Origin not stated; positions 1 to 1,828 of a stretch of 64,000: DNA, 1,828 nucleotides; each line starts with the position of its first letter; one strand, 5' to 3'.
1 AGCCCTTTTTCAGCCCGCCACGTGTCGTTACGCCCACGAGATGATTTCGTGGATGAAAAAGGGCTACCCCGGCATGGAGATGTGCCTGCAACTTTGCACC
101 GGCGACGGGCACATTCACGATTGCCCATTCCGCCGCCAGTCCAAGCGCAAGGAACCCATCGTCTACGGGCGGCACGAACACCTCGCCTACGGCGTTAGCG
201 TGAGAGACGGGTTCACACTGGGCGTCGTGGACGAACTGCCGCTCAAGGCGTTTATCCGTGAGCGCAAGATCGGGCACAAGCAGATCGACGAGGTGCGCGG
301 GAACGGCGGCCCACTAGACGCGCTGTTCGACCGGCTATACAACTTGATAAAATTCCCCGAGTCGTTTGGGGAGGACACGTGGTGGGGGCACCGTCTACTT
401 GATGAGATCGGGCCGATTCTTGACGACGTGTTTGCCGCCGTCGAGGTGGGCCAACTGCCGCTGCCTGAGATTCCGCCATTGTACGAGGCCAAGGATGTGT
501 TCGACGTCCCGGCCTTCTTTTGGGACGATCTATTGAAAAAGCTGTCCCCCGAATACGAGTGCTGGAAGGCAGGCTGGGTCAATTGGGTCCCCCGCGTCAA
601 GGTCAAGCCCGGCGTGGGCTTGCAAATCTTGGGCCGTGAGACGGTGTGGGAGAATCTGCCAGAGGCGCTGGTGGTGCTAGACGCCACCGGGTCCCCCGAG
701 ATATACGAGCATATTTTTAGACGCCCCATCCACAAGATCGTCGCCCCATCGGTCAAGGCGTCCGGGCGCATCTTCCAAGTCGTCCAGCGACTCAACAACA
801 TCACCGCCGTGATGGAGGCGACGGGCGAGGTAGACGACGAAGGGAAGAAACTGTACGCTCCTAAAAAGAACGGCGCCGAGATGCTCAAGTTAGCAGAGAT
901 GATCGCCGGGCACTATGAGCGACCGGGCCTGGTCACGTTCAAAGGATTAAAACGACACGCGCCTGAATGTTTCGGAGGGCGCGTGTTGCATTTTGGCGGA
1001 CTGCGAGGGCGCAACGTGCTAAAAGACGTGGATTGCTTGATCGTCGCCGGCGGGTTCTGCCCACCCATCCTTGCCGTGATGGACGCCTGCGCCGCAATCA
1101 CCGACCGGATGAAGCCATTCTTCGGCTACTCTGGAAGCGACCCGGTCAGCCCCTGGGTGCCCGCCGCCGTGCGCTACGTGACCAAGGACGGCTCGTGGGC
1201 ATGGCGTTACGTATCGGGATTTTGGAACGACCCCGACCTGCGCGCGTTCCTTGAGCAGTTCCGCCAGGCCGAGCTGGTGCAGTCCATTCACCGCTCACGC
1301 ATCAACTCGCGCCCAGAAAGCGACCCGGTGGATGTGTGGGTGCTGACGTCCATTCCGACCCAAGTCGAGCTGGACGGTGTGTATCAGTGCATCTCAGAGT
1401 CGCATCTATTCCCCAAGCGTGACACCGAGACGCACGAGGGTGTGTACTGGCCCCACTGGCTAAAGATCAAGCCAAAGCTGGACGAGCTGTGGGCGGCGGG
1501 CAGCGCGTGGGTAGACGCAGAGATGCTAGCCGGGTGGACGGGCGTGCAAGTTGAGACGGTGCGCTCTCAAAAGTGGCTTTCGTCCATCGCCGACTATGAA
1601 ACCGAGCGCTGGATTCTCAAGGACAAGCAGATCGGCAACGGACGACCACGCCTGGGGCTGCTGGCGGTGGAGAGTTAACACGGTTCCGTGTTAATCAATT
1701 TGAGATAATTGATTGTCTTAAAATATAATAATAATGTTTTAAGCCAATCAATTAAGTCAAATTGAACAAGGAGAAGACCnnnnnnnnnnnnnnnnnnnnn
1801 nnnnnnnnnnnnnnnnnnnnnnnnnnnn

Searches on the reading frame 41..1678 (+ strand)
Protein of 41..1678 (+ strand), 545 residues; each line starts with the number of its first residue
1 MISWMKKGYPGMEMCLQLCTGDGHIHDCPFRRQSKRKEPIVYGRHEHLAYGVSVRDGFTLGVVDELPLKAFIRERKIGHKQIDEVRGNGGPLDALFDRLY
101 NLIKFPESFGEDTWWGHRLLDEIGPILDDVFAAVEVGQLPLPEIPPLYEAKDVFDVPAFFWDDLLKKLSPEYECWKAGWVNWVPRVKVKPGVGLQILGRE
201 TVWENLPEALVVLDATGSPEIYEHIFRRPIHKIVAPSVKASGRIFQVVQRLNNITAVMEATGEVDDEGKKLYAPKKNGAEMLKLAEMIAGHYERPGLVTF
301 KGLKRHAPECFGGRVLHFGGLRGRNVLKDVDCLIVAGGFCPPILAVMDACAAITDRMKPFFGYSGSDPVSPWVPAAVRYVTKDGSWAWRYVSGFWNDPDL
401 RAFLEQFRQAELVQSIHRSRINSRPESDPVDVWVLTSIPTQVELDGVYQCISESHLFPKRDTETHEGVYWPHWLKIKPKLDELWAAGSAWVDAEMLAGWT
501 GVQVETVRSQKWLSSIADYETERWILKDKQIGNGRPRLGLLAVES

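Call 22: search_protein_families(library=pfam, proteins=[window:41-1678:+], max_evalue=0.05)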
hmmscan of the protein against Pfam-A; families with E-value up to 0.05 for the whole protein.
window:41-1678:+ (545 aa): 0 families

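Call 25: find_encoding_contigs(protein=window:41-1678:+, flank=10000, max_places=2)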
Protein window:41-1678:+ (545 aa): no gene with exactly this product is on record in the collection.

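Call 71: search_protein_families(library=phrogs, proteins=[window:41-1678:+], max_evalue=0.01)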
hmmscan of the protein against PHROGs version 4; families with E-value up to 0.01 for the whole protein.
window:41-1678:+ (545 aa): 0 families
